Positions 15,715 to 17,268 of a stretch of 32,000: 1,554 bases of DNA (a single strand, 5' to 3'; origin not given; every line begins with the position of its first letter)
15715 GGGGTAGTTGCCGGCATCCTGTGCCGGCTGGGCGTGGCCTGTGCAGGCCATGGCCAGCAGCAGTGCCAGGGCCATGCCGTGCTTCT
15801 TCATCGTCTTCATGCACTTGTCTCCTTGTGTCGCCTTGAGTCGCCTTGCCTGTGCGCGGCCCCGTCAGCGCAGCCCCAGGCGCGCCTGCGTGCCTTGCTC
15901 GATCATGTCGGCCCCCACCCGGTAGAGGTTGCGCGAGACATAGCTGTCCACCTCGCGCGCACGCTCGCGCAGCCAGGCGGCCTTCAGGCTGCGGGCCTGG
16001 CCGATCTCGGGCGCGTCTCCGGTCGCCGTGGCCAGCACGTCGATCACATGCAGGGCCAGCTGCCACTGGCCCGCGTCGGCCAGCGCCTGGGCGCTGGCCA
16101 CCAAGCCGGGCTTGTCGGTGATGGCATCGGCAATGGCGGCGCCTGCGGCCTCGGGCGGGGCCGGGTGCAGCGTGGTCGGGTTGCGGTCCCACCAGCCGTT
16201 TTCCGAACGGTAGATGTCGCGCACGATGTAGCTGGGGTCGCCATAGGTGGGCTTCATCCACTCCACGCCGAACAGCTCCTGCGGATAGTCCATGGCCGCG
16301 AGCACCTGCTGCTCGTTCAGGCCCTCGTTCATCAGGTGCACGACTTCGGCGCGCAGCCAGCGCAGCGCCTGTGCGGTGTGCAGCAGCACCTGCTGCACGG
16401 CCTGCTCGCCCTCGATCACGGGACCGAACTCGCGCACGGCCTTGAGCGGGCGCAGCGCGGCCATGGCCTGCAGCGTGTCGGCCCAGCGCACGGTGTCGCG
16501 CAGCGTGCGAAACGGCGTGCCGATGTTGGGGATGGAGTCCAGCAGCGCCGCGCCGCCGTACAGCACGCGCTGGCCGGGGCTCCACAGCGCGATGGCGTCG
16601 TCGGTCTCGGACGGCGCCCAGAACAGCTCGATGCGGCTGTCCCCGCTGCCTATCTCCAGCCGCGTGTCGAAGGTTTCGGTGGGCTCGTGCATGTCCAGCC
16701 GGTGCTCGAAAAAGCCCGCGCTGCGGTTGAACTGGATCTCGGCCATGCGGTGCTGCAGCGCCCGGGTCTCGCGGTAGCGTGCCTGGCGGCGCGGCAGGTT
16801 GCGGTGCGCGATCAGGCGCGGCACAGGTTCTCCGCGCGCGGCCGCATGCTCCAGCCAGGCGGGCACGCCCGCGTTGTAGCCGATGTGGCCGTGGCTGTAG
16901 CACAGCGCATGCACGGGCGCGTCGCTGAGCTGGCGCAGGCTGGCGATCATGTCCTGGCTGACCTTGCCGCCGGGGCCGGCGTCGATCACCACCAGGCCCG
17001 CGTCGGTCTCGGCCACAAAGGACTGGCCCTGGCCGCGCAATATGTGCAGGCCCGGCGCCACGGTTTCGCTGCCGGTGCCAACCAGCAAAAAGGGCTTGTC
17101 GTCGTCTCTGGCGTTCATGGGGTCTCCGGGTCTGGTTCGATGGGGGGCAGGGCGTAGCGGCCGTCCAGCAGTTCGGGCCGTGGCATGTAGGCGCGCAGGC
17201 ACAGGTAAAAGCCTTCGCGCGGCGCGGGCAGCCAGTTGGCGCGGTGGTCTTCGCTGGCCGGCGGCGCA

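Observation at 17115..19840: Tandem, translationally coupled DUF1254/DUF1214 paralogues lacking signal peptides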

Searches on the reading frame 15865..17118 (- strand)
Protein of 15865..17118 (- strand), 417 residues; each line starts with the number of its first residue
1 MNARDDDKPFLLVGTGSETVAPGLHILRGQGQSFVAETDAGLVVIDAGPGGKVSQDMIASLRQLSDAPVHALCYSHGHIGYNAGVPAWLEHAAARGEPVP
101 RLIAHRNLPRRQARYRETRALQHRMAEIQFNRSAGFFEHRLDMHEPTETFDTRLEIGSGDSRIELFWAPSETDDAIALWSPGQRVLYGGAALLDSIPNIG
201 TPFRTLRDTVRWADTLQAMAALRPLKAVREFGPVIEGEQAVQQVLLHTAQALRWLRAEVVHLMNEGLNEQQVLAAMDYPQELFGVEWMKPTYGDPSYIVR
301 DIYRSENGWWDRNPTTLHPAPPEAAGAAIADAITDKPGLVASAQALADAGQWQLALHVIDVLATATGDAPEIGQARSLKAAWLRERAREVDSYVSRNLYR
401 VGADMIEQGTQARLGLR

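Call 3: search_protein_families(library=pfam, proteins=[window:15865-17118:-])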
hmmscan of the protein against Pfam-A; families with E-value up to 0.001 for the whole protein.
window:15865-17118:- (417 aa): 2 families
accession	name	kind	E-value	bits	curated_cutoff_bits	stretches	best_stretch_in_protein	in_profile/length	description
PF14863.12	Alkyl_sulf_dimr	-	1.5e-34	119.8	26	1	269-409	2-139/139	Alkyl sulfatase dimerisation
PF00753.33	Lactamase_B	-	3.4e-12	47.2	22.7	1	28-225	3-187/196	Metallo-beta-lactamase superfamily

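Call 23: search_protein_families(library=ncbifam, proteins=[window:15865-17118:-], max_evalue=0.00001)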
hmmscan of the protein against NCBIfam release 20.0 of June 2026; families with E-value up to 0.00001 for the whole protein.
window:15865-17118:- (417 aa): 3 families
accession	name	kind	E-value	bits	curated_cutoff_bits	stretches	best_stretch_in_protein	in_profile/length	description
TIGR04558.1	SoxH_rel_PQQ_1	hypoth_equivalog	2.2e-10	40.1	300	1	36-282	39-259/285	quinoprotein relay system zinc metallohydrolase 1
TIGR04559.1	SoxH_rel_PQQ_2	hypoth_equivalog_domain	2e-07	30.7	280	1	41-272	40-250/283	quinoprotein relay system zinc metallohydrolase 2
NF033088.2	bla_subclass_B1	equivalog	9.2e-06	25.4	200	0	121-193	88-161/217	subclass B1 metallo-beta-lactamase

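Call 24: search_solved_structures(query=window:15865-17118:-, max_evalue=0.001, show_alignments=2)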
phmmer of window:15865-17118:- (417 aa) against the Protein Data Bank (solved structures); distinct sequences matched with E-value up to 0.001: 9.
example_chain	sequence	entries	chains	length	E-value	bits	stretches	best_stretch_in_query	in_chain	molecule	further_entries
4av7_A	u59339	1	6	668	2.2e-15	59.9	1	178-409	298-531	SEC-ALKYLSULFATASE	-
2yhe_A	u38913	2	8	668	2.2e-15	59.9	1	178-409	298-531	SEC-ALKYL SULFATASE | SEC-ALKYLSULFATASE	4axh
7tl5_A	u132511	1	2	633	1.7e-11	47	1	245-411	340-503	Lactamase_B domain-containing protein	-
2cfu_A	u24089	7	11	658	5.3e-11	45.4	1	16-407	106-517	SDSA1 | SDS HYDROLASE SDSA1 | ALKYL SULFATASE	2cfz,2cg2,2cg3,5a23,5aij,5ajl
4pdx_A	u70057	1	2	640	3.9e-10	42.6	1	207-410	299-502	Putative alkyl/aryl-sulfatase YjcS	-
4nur_A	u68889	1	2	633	1.3e-07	34.3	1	231-411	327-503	PSdsA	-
8d2z_A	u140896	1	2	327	2.1e-06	30.3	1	29-260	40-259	Metallo-beta-lactamase superfamily protein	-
2nzf_A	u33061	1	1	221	0.00064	22.1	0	144-251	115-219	Beta-lactamase II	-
2nze_A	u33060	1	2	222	0.00065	22.1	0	144-251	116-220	Beta-lactamase II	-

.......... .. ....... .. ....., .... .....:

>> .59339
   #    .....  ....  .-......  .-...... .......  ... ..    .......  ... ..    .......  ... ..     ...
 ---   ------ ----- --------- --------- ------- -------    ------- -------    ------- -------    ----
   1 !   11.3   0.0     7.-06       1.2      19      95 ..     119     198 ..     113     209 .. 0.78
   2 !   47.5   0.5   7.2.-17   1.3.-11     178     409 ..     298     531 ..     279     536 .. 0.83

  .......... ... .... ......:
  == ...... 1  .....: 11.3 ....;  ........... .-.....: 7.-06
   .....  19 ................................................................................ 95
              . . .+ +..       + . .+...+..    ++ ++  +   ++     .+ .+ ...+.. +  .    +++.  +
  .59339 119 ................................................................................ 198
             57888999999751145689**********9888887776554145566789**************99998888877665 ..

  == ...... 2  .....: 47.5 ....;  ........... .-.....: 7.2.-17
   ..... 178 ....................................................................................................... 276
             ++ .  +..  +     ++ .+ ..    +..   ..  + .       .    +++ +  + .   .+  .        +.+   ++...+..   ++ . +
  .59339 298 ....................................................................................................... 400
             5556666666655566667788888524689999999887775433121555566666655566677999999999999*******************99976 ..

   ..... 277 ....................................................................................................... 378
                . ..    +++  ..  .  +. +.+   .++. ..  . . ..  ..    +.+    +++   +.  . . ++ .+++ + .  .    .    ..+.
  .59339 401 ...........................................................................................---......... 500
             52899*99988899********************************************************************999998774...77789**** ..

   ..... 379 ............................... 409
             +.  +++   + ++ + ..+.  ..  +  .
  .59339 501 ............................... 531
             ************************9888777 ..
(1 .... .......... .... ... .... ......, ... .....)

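Call 46: find_homologous_proteins(query=window:15868-17118:-, max_evalue=1e-10)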
Query window:15868-17118:- (417 aa): 926 proteins with E <= 1e-10 among 8000 candidates; the best 120 are listed.
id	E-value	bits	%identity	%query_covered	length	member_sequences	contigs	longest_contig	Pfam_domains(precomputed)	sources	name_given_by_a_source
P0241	4.0e-277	937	99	100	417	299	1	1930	PF14863.13,PF00753.34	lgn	-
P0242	4.7e-271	917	97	100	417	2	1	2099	PF14863.13,PF00753.34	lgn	-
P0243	1.4e-270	915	97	100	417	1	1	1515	PF14863.13,PF00753.34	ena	-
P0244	1.7e-249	846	90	100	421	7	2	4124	PF14863.13,PF00753.34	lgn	-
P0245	2.8e-243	825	87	100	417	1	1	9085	PF14863.13,PF00753.34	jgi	jgi:uncharacterized sulfatase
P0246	9.7e-241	817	86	100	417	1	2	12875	PF14863.13,PF00753.34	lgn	-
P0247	3.9e-240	815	85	100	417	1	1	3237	PF14863.13,PF00753.34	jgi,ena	-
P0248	4.5e-240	815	85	100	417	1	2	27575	PF14863.13,PF00753.34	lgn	-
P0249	7.2e-240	814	85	100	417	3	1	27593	PF14863.13,PF00753.34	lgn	-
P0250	8.4e-240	814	85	100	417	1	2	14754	PF14863.13,PF00753.34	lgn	-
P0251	9.8e-240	814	85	100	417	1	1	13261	PF14863.13,PF00753.34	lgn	-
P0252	9.9e-240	814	85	100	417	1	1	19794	PF14863.13,PF00753.34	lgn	-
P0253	1.7e-239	813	85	100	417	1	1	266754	PF14863.13,PF00753.34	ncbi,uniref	ncbi:alkyl sulfatase dimerization domain-containing protein [Comamonas sp. w2-DMI]|uniref:alkyl sulf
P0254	2.7e-239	812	85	100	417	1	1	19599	PF14863.13,PF00753.34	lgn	-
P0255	5.4e-239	811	85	100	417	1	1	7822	PF14863.13,PF00753.34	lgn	-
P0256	7.5e-239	811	86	100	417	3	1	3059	PF14863.13,PF00753.34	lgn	-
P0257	7.6e-239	811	85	100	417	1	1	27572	PF14863.13,PF00753.34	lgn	-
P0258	1.0e-238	810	85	100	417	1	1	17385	PF14863.13,PF00753.34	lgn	-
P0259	2.4e-238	809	85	100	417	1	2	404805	PF14863.13,PF00753.34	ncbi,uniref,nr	ncbi:alkyl sulfatase dimerization domain-containing protein [Comamonas terrae]|uniref:Alkyl sulfatas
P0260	5.4e-238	808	85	100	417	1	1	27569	PF14863.13,PF00753.34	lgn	-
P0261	3.3e-235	799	84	100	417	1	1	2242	PF14863.13,PF00753.34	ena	-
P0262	3.5e-235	799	84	100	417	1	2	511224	PF14863.13,PF00753.34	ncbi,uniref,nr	ncbi:alkyl sulfatase [Comamonas testosteroni]|uniref:Alkyl sulfatase n=1 Tax=Comamonas testosteroni 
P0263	1.0e-234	797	84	100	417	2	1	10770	PF14863.13,PF00753.34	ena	-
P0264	3.4e-234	795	84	100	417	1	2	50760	PF14863.13,PF00753.34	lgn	-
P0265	4.0e-234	795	84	100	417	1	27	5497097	PF14863.13,PF00753.34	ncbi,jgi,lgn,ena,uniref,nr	ncbi:alkyl sulfatase dimerization domain-containing protein [Comamonas testosteroni]|uniref:Metallo-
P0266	4.6e-234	795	84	100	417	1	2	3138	PF14863.13,PF00753.34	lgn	-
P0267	5.2e-234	795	84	100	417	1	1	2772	PF14863.13,PF00753.34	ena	-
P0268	6.1e-234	795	84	100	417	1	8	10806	PF14863.13,PF00753.34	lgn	-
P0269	7.1e-234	794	84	100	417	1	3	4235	PF14863.13,PF00753.34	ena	-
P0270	9.7e-234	794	84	100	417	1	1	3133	PF14863.13,PF00753.34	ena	-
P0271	9.9e-234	794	84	100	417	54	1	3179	PF14863.13,PF00753.34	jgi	-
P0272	1.2e-233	794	83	100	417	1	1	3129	PF14863.13,PF00753.34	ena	-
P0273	1.5e-233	793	83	99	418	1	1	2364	PF14863.13,PF00753.34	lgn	-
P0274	1.6e-233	793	83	100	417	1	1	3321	PF14863.13,PF00753.34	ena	-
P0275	1.9e-233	793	83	100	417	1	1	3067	PF14863.13,PF00753.34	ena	-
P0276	1.9e-233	793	84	100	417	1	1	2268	PF14863.13,PF00753.34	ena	-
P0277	3.2e-233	792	83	100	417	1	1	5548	PF14863.13,PF00753.34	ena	-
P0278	3.4e-233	792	84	100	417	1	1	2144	PF14863.13,PF00753.34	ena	-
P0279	4.2e-233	792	83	100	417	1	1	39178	PF14863.13,PF00753.34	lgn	-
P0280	4.5e-233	792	83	100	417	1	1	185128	PF14863.13,PF00753.34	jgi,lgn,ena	-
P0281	4.6e-233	792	83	100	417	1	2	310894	PF14863.13,PF00753.34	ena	-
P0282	5.2e-233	792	84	100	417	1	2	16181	PF14863.13,PF00753.34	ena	-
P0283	7.5e-233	791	83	100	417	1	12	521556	PF14863.13,PF00753.34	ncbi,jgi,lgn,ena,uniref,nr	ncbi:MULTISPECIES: alkyl sulfatase dimerization domain-containing protein [Comamonas]|jgi:uncharacte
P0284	7.6e-233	791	83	100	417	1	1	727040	PF14863.13,PF00753.34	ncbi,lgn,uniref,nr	ncbi:alkyl sulfatase dimerization domain-containing protein [Comamonas sp. AG1104]|uniref:alkyl sulf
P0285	8.0e-233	791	83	100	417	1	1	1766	PF14863.13,PF00753.34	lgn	-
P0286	8.9e-233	791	84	100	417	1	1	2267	PF14863.13,PF00753.34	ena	-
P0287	1.0e-232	791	83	100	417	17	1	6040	PF14863.13,PF00753.34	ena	-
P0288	2.8e-232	789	82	100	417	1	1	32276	PF14863.13,PF00753.34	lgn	-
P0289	3.4e-232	789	83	100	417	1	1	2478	PF14863.13,PF00753.34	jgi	-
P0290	3.4e-232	789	83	100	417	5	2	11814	PF14863.13,PF00753.34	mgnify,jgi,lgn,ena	mgnify:FL=1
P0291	7.4e-232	788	83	100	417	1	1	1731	PF14863.13,PF00753.34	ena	-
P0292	1.0e-231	787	83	100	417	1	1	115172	PF14863.13,PF00753.34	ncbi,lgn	-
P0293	1.5e-231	787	83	100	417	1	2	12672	PF14863.13,PF00753.34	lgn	-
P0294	1.6e-231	787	83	100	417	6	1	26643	PF14863.13,PF00753.34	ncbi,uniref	ncbi:alkyl sulfatase dimerization domain-containing protein [Xenophilus sp.]|uniref:alkyl sulfatase 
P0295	6.2e-231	785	82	100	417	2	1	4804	PF14863.13,PF00753.34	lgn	-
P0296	6.1e-230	781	83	100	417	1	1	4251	PF14863.13,PF00753.34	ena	-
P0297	6.2e-229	778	83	99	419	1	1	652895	PF14863.13,PF00753.34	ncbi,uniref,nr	ncbi:MBL fold metallo-hydrolase [Xenophilus arseniciresistens]|uniref:MBL fold metallo-hydrolase n=1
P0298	8.5e-229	778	82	100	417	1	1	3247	PF14863.13,PF00753.34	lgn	-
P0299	6.8e-223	758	80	99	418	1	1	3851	PF14863.13,PF00753.34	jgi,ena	-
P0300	1.2e-221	754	79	99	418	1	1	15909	PF14863.13,PF00753.34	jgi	-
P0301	1.4e-220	751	79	99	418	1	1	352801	PF14863.13,PF00753.34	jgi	jgi:alkyl sulfatase BDS1-like metallo-beta-lactamase superfamily hydrolase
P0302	6.7e-220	748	78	100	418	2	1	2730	PF14863.13,PF00753.34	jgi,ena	-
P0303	3.0e-219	746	78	100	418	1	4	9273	PF14863.13,PF00753.34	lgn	-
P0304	3.3e-219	746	77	100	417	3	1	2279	PF14863.13,PF00753.34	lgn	-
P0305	4.0e-219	746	78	100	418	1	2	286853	PF14863.13,PF00753.34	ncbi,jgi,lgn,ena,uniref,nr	ncbi:alkyl sulfatase dimerization domain-containing protein [Variovorax sp.]|uniref:alkyl sulfatase 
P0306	4.6e-219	746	78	99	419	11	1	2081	PF14863.13,PF00753.34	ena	-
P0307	6.6e-219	745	78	100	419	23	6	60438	PF14863.13,PF00753.34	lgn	-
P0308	8.8e-219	745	79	100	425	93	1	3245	PF14863.13,PF00753.34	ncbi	ncbi:Alkyl sulfatase dimerization [compost metagenome]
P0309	9.0e-219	745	77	100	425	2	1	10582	PF14863.13,PF00753.34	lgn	-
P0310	1.4e-218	744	78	100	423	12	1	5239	PF14863.13,PF00753.34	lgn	-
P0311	1.5e-218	744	78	99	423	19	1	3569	PF14863.13,PF00753.34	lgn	-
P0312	2.5e-218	743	78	99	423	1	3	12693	PF14863.13,PF00753.34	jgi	-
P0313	3.6e-218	743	77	100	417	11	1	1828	PF14863.13,PF00753.34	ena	-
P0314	5.6e-218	742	78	99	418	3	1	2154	PF14863.13,PF00753.34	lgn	-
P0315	6.5e-218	742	79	99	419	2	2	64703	PF14863.13,PF00753.34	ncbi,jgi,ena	-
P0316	7.8e-218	742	77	100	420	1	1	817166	PF14863.13,PF00753.34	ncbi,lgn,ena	-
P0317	2.0e-217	740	78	99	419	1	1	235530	PF14863.13,PF00753.34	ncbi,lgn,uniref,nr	ncbi:alkyl sulfatase dimerization domain-containing protein [Variovorax sp. efr-133-TYG-130]|uniref:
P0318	2.2e-217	740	76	100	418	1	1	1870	PF14863.13,PF00753.34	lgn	-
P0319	3.2e-217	740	77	99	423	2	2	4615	PF14863.13,PF00753.34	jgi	-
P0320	3.4e-217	739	78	100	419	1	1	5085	PF14863.13,PF00753.34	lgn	-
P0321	3.6e-217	739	77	99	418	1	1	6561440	PF14863.13,PF00753.34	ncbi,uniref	ncbi:alkyl sulfatase dimerization domain-containing protein [Ottowia sp. VDI28]|uniref:alkyl sulfata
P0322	6.9e-217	738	77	100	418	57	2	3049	PF14863.13,PF00753.34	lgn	-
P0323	8.2e-217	738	77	99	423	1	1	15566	PF14863.13,PF00753.34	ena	-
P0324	8.7e-217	738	78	100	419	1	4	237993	PF14863.13,PF00753.34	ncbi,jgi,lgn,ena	-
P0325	2.0e-216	737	78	100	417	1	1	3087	PF14863.13,PF00753.34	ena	-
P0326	3.8e-216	736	77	100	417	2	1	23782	PF14863.13,PF00753.34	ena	-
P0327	4.1e-216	736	78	100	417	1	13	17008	PF14863.13,PF00753.34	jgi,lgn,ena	-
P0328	4.9e-216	736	78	98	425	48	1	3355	PF14863.13,PF00753.34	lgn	-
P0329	1.1e-215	734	76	99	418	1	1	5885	PF14863.13,PF00753.34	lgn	-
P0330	2.1e-215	734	77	100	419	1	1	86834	PF14863.13,PF00753.34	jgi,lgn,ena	-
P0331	2.5e-215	733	78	100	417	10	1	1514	PF14863.13,PF00753.34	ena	-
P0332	3.1e-215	733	81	100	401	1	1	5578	PF14863.13,PF00753.34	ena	-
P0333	3.0e-213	726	77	100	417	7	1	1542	PF14863.13,PF00753.34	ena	-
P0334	8.9e-213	725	77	99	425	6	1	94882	PF14863.13,PF00753.34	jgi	jgi:alkyl sulfatase BDS1-like metallo-beta-lactamase superfamily hydrolase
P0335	3.2e-211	720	76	100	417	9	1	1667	PF14863.13,PF00753.34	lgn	-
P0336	7.7e-211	719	75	100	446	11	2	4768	PF14863.13,PF00753.34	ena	-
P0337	8.4e-211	718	76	100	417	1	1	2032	PF14863.13,PF00753.34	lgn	-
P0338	1.4e-209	714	76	99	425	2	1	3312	PF14863.13,PF00753.34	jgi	-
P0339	1.5e-209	714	75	100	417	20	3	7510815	PF14863.13,PF00753.34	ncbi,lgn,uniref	ncbi:alkyl sulfatase [Pseudorhodoferax sp. LjRoot39]|uniref:alkyl sulfatase dimerization domain-cont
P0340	7.0e-209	712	73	100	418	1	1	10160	PF14863.13,PF00753.34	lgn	-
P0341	2.6e-208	710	76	98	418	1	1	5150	PF14863.13,PF00753.34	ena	-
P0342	3.6e-207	706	75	100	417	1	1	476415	PF14863.13,PF00753.34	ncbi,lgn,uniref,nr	ncbi:alkyl sulfatase dimerization domain-containing protein [Pseudorhodoferax soli]|uniref:Metallo-b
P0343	8.4e-207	705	85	87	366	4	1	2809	PF14863.13,PF00753.34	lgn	-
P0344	2.3e-205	701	74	99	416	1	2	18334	PF14863.13,PF00753.34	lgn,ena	-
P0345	2.6e-205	700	74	100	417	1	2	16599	PF14863.13,PF00753.34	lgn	-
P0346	1.0e-204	698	84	88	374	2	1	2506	PF14863.13,PF00753.34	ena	-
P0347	2.5e-197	674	73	99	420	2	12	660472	PF14863.13,PF00753.34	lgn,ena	-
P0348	1.0e-194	665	70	99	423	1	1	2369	PF14863.13,PF00753.34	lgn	-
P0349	6.1e-194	663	70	99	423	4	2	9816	PF14863.13,PF00753.34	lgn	-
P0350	4.7e-191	653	85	87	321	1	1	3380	PF14863.13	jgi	jgi:uncharacterized sulfatase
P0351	1.1e-188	646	99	70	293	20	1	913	PF14863.13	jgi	jgi:uncharacterized sulfatase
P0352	9.5e-187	639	68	99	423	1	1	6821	PF14863.13,PF00753.34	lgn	-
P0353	2.3e-186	638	71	98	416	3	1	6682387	PF14863.13,PF00753.34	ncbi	ncbi:MAG: alkyl sulfatase dimerization domain-containing protein [Burkholderiaceae bacterium]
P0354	5.7e-186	637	67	100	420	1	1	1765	PF14863.13,PF00753.34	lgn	-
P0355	1.1e-185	636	67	98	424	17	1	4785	PF14863.13,PF00753.34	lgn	-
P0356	2.7e-183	628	70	95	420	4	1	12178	PF14863.13,PF00753.34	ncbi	ncbi:MAG: alkyl sulfatase dimerization domain-containing protein [Burkholderiaceae bacterium]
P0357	2.9e-181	621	76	83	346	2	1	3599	PF14863.13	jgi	-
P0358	6.9e-181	620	69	96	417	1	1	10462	PF14863.13,PF00753.34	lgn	-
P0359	8.6e-181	620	69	96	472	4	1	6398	PF14863.13,PF00753.34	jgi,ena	-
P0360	2.3e-180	618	67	99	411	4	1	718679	PF14863.13,PF00753.34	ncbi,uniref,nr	ncbi:MBL fold metallo-hydrolase [Acidovorax sp. Be4]|uniref:MBL fold metallo-hydrolase n=1 Tax=Acido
